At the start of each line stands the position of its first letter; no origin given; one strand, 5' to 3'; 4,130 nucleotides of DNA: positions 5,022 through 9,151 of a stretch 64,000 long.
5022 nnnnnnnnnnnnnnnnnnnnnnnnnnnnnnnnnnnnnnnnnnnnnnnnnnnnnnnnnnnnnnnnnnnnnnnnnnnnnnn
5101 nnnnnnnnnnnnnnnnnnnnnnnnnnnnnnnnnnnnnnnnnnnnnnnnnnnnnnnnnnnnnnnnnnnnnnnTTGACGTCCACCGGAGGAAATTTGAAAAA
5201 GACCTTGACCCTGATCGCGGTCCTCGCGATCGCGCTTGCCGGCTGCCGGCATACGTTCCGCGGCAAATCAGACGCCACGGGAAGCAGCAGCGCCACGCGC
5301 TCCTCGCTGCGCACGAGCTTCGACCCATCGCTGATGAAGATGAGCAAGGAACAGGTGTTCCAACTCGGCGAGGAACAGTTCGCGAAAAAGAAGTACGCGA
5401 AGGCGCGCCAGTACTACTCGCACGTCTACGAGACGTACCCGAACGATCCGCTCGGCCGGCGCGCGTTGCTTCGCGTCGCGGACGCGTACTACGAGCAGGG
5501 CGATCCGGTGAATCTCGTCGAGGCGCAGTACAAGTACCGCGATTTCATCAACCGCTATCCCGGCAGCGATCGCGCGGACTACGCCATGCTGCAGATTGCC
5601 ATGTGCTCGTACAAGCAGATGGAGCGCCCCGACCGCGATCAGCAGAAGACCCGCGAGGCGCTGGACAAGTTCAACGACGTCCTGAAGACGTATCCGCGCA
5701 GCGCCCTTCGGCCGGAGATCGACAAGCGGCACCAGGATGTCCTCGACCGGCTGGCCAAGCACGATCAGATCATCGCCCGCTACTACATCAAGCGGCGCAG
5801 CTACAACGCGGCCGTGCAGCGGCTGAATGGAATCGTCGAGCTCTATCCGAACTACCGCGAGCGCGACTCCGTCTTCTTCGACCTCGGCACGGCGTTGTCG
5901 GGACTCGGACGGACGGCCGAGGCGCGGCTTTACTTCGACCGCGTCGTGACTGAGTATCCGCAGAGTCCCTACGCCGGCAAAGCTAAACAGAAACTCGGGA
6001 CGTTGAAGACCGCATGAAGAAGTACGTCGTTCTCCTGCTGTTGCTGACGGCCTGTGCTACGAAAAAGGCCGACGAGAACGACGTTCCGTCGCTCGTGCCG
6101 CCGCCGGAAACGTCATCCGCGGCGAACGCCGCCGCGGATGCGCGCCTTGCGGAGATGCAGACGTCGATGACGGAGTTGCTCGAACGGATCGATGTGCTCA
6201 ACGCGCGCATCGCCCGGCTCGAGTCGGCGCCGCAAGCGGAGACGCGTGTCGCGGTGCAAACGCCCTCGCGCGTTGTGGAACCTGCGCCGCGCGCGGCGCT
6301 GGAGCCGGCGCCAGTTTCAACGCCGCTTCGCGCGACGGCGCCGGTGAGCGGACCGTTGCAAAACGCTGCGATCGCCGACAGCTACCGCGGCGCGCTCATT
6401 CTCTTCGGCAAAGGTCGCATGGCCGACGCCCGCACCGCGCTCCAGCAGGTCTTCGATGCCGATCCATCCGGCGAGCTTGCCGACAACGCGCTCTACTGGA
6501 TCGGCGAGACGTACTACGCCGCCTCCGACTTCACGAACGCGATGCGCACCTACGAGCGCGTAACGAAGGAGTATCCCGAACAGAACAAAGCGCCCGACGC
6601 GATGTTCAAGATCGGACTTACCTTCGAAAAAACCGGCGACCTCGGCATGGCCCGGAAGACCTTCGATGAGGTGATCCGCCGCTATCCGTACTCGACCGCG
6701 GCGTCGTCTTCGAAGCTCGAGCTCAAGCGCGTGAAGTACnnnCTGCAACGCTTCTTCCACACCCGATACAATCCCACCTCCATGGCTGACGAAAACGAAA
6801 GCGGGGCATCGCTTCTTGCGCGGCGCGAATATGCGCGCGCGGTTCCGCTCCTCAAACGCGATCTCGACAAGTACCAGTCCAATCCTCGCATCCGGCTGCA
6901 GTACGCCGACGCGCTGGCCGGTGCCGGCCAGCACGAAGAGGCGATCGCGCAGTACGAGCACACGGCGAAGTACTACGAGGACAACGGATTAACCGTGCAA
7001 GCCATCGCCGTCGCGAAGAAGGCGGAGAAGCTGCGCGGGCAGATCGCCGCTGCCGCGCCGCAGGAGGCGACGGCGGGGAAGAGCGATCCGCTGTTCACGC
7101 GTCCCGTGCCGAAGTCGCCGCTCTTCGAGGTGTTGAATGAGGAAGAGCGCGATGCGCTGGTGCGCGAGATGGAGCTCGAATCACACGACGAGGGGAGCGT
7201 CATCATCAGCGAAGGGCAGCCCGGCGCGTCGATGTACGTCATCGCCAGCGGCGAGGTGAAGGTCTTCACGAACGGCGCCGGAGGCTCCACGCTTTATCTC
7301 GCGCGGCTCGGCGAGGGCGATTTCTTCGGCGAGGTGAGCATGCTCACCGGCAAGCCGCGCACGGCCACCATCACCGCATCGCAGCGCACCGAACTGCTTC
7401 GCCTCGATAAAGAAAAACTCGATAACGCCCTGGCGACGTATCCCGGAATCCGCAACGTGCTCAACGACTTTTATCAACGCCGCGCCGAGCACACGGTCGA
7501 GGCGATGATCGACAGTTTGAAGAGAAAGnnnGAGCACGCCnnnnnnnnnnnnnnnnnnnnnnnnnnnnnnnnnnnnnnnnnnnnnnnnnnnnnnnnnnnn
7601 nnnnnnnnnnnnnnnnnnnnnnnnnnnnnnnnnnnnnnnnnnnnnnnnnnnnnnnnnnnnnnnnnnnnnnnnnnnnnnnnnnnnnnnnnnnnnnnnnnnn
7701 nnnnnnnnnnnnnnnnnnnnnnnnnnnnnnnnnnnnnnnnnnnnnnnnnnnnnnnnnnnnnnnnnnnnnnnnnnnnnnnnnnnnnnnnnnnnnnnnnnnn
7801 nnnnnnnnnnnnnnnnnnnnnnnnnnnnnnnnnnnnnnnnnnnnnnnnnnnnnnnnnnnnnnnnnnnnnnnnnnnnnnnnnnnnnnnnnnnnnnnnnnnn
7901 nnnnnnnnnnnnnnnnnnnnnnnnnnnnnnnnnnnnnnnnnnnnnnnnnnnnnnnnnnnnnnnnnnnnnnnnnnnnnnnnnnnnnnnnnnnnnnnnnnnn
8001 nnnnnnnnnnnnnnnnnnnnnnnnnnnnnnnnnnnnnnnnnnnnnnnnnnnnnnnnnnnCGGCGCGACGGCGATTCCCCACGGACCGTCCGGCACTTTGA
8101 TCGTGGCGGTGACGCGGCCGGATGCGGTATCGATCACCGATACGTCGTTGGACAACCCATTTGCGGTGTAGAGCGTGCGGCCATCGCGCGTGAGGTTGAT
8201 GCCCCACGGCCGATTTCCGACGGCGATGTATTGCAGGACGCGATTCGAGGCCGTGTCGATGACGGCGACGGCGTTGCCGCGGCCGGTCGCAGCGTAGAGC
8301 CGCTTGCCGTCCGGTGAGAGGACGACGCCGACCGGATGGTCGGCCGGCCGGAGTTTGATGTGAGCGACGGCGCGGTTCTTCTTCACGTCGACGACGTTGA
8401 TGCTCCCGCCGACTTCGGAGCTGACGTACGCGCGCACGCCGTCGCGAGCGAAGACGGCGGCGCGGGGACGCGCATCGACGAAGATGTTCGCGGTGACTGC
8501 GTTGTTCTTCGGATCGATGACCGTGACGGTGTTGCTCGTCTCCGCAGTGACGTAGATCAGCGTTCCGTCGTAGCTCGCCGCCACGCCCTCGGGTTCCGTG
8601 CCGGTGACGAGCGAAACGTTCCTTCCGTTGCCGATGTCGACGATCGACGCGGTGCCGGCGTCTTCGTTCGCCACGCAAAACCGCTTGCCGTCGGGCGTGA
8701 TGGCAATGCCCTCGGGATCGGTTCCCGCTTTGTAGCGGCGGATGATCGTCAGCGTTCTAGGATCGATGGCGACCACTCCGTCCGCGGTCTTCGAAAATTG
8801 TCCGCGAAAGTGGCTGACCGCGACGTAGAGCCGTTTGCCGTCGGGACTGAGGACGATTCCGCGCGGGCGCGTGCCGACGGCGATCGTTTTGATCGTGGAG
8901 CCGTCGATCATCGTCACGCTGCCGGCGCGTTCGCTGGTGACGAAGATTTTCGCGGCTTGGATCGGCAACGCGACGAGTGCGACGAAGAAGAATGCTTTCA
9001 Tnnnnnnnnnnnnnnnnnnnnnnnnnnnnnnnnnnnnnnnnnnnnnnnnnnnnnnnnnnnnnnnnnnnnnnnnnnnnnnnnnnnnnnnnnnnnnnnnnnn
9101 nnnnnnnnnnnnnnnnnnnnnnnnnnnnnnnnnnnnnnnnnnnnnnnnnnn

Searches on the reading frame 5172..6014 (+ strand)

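Call 60: search_protein_families(library=pfam, proteins=[window:5172-6014:+], max_evalue=0.00001)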
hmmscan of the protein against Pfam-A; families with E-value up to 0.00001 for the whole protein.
window:5172-6014:+ (281 aa): 10 families
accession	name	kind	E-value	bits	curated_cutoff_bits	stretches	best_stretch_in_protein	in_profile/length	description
PF13525.12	YfiO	-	1.1e-34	120.5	25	1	56-233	2-179/203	Outer membrane lipoprotein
PF13174.12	TPR_6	-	6.4e-21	73.9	26.3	0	235-265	3-33/33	Tetratricopeptide repeat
PF07719.23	TPR_2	-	2.9e-12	46.1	27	0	63-92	5-34/34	Tetratricopeptide repeat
PF13428.12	TPR_14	-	7.3e-12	45.2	23.5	0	64-101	6-43/44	Tetratricopeptide repeat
PF13432.12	TPR_16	-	6.7e-11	42.9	32.7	0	202-266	4-65/65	Tetratricopeptide repeat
PF14559.12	TPR_19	-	8.3e-10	39.3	25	0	207-275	3-68/68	Tetratricopeptide repeat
PF13424.12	TPR_12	-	2.5e-09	37.6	30.1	0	70-112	14-61/77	Tetratricopeptide repeat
PF13512.12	TPR_18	-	4.9e-08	33.7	21.9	0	57-186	8-144/145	Tetratricopeptide repeat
PF00515.34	TPR_1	-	7.9e-08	32.2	27.8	0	64-92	6-34/34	Tetratricopeptide repeat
PF13181.12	TPR_8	-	2.2e-07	30.9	25.7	0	235-264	4-33/34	Tetratricopeptide repeat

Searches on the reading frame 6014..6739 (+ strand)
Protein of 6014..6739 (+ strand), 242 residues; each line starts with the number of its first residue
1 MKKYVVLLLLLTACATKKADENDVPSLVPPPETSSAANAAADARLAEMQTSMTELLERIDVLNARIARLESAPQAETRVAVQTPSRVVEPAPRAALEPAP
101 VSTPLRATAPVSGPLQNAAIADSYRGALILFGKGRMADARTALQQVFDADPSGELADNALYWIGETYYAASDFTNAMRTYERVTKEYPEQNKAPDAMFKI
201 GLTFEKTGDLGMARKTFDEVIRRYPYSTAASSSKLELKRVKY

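Call 60: search_protein_families(library=pfam, proteins=[window:6014-6739:+], max_evalue=0.00001)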
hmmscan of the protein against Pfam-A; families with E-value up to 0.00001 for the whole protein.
window:6014-6739:+ (242 aa): 8 families
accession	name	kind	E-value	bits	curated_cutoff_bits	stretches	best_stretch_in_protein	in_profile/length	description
PF13174.12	TPR_6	-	1e-18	67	26.3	1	159-189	2-32/33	Tetratricopeptide repeat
PF13432.12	TPR_16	-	1.2e-11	45.3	32.7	1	125-189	2-63/65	Tetratricopeptide repeat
PF07719.23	TPR_2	-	2e-10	40.4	27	0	159-189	3-33/34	Tetratricopeptide repeat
PF13181.12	TPR_8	-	7.1e-10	38.7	25.7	0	195-225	2-32/34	Tetratricopeptide repeat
PF13428.12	TPR_14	-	4.5e-08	33.4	23.5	0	158-190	2-34/44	Tetratricopeptide repeat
PF00515.34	TPR_1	-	6.5e-07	29.3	27.8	0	159-189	3-33/34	Tetratricopeptide repeat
PF14559.12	TPR_19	-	3.6e-06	27.7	25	0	130-190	1-58/68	Tetratricopeptide repeat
PF13424.12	TPR_12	-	9.2e-06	26.2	30.1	0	158-224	4-75/77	Tetratricopeptide repeat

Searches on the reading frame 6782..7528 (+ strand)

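Call 60: search_protein_families(library=pfam, proteins=[window:6782-7528:+], max_evalue=0.00001)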
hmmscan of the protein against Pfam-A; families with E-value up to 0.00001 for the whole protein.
window:6782-7528:+ (249 aa): 2 families
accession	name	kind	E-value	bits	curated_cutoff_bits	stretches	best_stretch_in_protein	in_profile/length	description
PF00027.35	cNMP_binding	-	9.5e-24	83.6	27.5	1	134-220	3-89/89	Cyclic nucleotide-binding domain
PF14559.12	TPR_19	-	2.2e-06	28.3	25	1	11-67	1-57/68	Tetratricopeptide repeat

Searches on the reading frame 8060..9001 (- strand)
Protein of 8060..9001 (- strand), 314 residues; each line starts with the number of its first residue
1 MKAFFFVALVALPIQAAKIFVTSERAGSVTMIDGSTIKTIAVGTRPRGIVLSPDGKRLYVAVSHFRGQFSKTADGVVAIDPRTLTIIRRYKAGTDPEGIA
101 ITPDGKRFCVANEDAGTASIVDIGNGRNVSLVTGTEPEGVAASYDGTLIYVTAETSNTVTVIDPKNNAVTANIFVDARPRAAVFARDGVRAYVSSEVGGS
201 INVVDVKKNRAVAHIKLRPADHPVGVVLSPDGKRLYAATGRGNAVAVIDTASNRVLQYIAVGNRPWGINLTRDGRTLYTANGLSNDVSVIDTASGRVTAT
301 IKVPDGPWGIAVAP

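Call 60: search_protein_families(library=pfam, proteins=[window:8060-9001:-], max_evalue=0.00001)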
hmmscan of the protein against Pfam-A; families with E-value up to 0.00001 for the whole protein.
window:8060-9001:- (314 aa): 11 families
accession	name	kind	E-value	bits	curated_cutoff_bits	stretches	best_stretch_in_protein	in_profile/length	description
PF10282.15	Lactonase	-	1.6e-18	67.5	21.7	1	179-307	193-337/344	Lactonase, 7-bladed beta-propeller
PF21783.3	YNCE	-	1.2e-14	54.8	27.1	0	133-268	196-331/339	YNCE-like beta-propeller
PF25174.1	Beta-prop_THOC3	-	1.4e-12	47.7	305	1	128-314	81-264/272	THOC3 beta-propeller domain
PF02239.22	Cytochrom_D1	-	4.7e-09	35.7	25.5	0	198-293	14-107/368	Cytochrome D1 heme domain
PF08450.18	SGL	-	1.9e-08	34.6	26.3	0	140-304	55-223/246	SMP-30/Gluconolactonase/LRE-like region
PF16819.11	DUF5074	-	6.3e-08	32.5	27.2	0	73-135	162-222/353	Domain of unknown function (DUF5074)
PF24684.1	Vgb_lyase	-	6.3e-08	32.2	50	1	84-313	45-273/290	Virginiamycin B lyase family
PF01436.27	NHL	-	7.8e-07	29.3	20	0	95-112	3-19/28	NHL repeat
PF01731.26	Arylesterase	-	8.6e-07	29.5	21.3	0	27-61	36-71/86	Arylesterase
PF23414.1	Beta-prop_EML_2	-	4.2e-06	26.8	90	0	149-251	12-111/266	Echinoderm microtubule-associated protein second beta-propeller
PF07676.18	PD40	-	5e-06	26.8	20.9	0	50-59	15-24/38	WD40-like Beta Propeller Repeat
